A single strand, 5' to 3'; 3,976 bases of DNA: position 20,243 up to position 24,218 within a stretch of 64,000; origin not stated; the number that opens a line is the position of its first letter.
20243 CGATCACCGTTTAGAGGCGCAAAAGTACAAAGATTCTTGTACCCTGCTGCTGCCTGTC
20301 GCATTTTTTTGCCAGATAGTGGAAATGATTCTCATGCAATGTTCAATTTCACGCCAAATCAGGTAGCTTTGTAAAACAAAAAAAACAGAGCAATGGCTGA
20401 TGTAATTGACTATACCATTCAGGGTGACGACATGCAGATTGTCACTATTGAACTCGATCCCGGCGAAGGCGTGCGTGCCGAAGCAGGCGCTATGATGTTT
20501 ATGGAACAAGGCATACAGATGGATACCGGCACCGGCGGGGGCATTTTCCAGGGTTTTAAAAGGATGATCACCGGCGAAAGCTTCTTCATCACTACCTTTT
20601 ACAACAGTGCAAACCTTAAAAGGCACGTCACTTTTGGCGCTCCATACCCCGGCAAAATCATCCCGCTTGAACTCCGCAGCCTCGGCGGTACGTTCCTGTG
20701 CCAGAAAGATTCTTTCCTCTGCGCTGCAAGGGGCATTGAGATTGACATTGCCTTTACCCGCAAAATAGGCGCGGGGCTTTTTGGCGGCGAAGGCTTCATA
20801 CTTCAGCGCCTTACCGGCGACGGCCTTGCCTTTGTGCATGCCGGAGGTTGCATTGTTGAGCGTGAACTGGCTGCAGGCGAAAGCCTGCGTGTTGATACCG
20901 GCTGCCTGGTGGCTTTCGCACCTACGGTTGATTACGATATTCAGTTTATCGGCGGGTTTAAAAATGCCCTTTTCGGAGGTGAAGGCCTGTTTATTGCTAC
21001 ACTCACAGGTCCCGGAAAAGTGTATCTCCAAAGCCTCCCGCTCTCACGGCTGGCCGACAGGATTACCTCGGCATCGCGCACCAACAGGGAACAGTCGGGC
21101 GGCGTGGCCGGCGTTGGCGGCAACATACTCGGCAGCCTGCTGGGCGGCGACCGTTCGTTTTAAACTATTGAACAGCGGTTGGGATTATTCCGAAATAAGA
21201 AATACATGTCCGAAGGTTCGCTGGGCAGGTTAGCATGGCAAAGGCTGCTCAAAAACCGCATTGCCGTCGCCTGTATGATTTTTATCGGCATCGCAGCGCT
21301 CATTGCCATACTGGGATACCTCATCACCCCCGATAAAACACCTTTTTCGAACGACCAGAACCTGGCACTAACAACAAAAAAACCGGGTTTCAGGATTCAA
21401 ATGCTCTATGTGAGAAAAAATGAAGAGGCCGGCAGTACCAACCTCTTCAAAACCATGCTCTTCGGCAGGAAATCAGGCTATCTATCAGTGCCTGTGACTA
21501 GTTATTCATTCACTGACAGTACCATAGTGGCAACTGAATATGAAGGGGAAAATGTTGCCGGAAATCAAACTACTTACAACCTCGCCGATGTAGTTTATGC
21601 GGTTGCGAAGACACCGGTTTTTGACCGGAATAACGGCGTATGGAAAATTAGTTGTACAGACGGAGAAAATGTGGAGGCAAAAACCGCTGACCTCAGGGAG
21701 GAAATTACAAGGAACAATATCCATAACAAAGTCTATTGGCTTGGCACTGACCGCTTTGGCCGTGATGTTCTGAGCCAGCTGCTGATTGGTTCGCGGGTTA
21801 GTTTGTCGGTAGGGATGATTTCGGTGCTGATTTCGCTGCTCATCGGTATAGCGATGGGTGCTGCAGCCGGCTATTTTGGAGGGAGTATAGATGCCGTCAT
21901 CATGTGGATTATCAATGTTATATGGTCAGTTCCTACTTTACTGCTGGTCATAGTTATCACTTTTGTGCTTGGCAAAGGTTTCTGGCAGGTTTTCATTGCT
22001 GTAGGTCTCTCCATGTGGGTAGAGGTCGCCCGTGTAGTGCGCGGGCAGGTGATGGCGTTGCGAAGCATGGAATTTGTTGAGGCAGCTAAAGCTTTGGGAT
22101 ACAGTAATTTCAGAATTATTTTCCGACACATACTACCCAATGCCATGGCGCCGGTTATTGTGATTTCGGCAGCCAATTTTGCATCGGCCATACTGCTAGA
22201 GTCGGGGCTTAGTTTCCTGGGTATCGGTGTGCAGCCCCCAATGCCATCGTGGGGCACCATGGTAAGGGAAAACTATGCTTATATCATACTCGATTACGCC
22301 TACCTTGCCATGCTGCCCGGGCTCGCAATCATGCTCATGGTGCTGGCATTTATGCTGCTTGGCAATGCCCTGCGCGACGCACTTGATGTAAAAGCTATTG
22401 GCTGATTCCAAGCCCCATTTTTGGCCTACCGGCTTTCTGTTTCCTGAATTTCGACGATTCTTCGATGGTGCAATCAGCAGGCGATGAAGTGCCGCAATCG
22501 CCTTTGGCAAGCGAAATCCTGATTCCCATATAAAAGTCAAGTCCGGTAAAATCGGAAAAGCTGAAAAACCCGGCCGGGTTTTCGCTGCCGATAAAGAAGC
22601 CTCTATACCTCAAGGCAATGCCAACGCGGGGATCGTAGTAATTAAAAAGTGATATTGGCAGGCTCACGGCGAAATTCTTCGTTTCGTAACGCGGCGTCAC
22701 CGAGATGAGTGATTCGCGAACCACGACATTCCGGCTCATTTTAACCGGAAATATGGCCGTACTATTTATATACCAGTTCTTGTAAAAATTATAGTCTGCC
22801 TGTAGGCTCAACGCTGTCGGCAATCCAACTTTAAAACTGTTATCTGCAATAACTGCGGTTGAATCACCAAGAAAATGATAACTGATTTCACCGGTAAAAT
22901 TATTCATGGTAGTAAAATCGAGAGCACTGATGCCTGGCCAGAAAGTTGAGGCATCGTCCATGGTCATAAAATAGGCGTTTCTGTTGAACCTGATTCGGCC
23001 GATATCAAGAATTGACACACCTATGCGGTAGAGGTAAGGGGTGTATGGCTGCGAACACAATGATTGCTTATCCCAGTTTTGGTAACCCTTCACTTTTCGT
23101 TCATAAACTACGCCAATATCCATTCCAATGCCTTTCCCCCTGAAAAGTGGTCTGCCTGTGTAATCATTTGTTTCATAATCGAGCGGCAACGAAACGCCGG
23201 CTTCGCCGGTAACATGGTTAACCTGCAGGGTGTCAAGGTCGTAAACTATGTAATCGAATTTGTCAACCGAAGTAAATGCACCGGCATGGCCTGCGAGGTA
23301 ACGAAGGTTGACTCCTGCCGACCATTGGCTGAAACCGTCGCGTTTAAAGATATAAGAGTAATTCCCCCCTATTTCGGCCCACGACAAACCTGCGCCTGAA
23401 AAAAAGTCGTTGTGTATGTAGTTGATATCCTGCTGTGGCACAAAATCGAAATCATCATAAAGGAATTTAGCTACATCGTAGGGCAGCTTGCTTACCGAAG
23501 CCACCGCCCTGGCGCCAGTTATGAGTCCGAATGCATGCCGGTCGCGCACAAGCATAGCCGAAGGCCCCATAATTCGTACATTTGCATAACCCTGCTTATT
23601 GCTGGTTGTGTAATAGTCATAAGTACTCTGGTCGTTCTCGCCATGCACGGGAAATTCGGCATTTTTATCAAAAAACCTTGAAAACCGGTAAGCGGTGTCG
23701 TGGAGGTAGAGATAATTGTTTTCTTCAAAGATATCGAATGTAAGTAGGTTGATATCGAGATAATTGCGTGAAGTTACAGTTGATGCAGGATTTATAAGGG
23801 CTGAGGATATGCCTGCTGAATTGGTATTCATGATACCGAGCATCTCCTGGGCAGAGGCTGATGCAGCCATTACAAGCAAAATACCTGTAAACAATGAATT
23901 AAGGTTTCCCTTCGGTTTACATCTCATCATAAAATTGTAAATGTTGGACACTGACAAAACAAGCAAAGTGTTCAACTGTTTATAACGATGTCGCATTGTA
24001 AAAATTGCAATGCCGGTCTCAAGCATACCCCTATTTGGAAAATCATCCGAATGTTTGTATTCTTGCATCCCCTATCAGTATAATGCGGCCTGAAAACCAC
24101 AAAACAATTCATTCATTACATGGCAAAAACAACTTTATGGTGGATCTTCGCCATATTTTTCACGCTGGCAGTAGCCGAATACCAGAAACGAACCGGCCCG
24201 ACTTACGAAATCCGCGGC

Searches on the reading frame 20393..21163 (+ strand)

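Call 32: search_protein_families(library=pfam, max_evalue=0.00001, proteins=[window:20393-21163:+])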
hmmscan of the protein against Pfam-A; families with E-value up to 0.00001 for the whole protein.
window:20393-21163:+ (256 aa): 1 family
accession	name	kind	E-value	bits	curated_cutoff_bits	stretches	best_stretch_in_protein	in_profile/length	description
PF01987.23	AIM24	-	2e-76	256.7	25.7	1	7-215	1-205/205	Mitochondrial biogenesis AIM24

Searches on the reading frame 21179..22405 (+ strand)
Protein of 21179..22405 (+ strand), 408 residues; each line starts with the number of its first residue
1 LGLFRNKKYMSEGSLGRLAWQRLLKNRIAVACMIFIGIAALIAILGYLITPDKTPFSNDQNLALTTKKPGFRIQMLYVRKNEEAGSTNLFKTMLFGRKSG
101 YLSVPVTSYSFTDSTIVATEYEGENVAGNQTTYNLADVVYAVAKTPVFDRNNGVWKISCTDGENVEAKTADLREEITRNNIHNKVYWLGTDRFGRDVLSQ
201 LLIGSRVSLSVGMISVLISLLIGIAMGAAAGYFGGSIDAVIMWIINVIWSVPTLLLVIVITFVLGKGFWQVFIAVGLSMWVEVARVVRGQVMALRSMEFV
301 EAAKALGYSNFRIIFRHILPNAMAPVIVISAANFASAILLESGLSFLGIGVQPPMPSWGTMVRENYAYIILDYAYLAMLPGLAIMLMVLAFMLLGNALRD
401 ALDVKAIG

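Call 32: search_protein_families(library=pfam, max_evalue=0.00001, proteins=[window:21179-22405:+])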
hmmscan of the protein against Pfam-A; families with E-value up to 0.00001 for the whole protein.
window:21179-22405:+ (408 aa): 2 families
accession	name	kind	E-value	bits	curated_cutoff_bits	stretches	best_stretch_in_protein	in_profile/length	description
PF00528.27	BPD_transp_1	-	1.2e-29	103.8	26.4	1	223-403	1-179/184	Binding-protein-dependent transport system inner membrane component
PF12911.12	OppC_N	-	5e-10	39.6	23.9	1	14-57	1-47/53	N-terminal TM domain of oligopeptide transport permease C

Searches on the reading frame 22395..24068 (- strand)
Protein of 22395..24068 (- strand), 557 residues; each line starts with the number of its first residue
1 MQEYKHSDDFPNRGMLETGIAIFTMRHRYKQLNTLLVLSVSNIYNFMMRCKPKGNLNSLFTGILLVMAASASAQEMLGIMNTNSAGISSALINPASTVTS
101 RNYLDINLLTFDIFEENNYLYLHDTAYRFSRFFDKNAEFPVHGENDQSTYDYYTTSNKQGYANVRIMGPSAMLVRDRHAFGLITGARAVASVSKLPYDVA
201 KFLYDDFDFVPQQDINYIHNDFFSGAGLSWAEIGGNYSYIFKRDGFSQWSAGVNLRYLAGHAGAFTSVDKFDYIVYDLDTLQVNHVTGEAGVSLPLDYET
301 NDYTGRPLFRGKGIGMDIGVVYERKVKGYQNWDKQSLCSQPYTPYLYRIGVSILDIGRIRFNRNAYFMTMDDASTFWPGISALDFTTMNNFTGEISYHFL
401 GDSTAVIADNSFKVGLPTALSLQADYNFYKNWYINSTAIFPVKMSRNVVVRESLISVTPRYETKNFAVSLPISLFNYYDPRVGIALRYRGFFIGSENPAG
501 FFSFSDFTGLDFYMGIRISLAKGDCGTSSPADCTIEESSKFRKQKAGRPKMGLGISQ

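Call 32: search_protein_families(library=pfam, max_evalue=0.00001, proteins=[window:22395-24068:-])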
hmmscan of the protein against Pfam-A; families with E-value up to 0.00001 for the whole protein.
window:22395-24068:- (557 aa): 1 family
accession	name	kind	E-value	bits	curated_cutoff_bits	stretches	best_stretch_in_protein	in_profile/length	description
PF18990.6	DUF5723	-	1.8e-29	104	26.8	1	94-495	1-375/376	Family of unknown function (DUF5723)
